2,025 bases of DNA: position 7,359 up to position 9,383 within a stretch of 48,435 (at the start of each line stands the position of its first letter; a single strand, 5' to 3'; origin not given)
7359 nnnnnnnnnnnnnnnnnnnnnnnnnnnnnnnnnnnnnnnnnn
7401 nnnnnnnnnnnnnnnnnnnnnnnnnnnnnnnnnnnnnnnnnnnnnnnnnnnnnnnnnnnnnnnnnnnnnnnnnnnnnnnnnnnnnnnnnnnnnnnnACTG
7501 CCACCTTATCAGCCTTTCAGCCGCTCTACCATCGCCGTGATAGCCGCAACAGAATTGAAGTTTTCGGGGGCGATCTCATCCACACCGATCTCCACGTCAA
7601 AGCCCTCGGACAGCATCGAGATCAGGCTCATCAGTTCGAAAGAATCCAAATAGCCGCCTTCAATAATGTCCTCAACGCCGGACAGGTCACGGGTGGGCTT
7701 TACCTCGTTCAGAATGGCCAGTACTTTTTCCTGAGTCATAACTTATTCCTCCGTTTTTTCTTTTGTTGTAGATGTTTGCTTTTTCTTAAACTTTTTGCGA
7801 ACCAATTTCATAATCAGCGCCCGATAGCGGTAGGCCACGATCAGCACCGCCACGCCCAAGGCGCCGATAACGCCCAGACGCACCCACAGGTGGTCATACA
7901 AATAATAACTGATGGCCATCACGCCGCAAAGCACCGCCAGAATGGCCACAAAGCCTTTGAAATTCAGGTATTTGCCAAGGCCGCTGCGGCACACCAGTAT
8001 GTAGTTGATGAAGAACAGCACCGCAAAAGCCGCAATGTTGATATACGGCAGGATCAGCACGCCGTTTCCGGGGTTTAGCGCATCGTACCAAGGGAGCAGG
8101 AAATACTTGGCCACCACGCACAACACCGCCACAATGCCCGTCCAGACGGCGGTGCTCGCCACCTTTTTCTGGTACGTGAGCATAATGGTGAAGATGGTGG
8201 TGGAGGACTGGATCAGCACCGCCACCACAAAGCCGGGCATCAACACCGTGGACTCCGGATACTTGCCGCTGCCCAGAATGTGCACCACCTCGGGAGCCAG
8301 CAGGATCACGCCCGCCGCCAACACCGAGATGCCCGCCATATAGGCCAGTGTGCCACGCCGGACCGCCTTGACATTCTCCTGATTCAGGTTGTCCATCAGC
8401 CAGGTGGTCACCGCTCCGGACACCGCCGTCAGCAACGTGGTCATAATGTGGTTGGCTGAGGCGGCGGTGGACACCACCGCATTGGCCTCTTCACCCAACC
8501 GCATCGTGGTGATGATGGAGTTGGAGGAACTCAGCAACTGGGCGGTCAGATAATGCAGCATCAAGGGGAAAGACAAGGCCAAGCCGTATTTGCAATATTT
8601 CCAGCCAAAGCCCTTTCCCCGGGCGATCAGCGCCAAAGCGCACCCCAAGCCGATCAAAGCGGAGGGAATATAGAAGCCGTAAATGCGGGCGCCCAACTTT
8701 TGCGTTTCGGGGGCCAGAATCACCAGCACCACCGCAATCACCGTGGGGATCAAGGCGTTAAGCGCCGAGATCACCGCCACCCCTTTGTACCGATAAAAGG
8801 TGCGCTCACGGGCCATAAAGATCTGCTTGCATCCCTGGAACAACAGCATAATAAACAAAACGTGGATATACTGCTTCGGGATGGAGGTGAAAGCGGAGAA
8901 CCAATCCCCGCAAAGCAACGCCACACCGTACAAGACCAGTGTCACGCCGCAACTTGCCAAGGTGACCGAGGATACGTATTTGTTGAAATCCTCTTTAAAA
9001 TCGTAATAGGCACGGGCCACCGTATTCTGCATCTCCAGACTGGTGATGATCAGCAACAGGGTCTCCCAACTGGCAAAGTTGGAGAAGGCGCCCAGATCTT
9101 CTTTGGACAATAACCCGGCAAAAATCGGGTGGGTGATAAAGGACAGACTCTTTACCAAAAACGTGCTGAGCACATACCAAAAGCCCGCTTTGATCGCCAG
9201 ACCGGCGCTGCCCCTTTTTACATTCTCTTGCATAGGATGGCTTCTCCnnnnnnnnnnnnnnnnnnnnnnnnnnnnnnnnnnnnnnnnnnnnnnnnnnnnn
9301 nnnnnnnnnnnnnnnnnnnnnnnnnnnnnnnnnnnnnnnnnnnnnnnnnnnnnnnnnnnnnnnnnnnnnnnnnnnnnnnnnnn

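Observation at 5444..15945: Glycan locus with initiating transferase, flippase and polymerase but no recognisable glycosyltransferase, loaded with acyl/aminoacyl-transfer enzymes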

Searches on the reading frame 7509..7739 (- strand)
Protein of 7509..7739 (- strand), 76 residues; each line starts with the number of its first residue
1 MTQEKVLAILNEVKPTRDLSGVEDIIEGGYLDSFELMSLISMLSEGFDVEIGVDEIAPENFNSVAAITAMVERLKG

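Call 4: search_protein_families(library=pfam, proteins=[window:7509-7739:-], max_evalue=0.01)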
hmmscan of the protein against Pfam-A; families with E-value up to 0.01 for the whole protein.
window:7509-7739:- (76 aa): 1 family
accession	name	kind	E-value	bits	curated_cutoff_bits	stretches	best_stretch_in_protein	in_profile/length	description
PF00550.31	PP-binding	-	0.00026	21.6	20.8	1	23-70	22-66/67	Phosphopantetheine attachment site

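Call 8: search_protein_families(library=ncbifam, proteins=[window:7509-7739:-], max_evalue=0.1)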
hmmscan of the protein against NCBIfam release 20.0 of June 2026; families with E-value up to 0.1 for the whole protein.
window:7509-7739:- (76 aa): 10 families
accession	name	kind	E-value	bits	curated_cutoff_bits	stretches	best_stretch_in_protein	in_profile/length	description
NF003464.0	PRK05087.1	equivalog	1.1e-08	35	68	1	3-74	4-77/78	D-alanine--poly(phosphoribitol) ligase subunit DltC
NF058660.1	cispen_ACP_AmcB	equivalog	9e-07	29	80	1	30-75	34-79/80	cispentacin biosynthesis acyl carrier protein AmcB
NF006031.0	PRK08172.1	equivalog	4.8e-06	27.2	76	1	19-73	24-76/82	acyl carrier protein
NF052616.1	ACP_for_OlsHI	equivalog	7.9e-06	26.1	130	1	9-73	12-79/83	ornithine lipid biosynthesis acyl carrier protein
TIGR01688.1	dltC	equivalog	9e-05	22.5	52.35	1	4-72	2-72/73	D-alanine--poly(phosphoribitol) ligase subunit 2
NF005798.0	PRK07639.1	equivalog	0.00058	20.2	100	1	27-74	34-81/91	petrobactin biosynthesis protein AsbD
NF005480.0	PRK07081.1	equivalog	0.00065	19.6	72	1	19-75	22-77/83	acyl carrier protein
NF002150.0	PRK00982.1-4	subfamily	0.011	16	66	1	32-73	38-77/80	acyl carrier protein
NF002148.0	PRK00982.1-2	subfamily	0.04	13.8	71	1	31-72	36-75/79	acyl carrier protein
TIGR00517.1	acyl_carrier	equivalog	0.064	13.1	70.45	1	30-69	34-71/77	acyl carrier protein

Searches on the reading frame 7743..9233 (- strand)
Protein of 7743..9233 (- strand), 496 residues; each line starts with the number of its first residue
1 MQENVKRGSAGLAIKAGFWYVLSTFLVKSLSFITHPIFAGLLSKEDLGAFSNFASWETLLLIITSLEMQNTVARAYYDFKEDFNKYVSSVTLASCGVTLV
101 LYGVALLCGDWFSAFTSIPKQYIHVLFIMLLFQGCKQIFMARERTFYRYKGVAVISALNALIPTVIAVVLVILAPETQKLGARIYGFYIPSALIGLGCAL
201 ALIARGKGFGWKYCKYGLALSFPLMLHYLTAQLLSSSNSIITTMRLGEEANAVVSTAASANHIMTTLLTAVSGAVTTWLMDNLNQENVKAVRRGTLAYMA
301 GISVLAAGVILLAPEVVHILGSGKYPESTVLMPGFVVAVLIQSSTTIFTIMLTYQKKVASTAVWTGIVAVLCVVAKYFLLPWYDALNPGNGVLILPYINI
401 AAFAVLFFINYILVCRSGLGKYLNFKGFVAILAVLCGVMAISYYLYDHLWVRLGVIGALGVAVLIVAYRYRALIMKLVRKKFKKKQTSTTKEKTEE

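Call 4: search_protein_families(library=pfam, proteins=[window:7743-9233:-], max_evalue=0.01)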
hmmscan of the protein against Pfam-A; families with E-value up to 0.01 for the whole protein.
window:7743-9233:- (496 aa): 1 family
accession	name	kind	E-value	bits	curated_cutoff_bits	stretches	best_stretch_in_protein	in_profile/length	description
PF01943.22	Polysacc_synt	-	4.8e-11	43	28.2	1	15-273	3-263/274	Polysaccharide biosynthesis protein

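Call 8: search_protein_families(library=ncbifam, proteins=[window:7743-9233:-], max_evalue=0.1)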
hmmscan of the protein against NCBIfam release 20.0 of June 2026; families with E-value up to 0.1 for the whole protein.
window:7743-9233:- (496 aa): 0 families
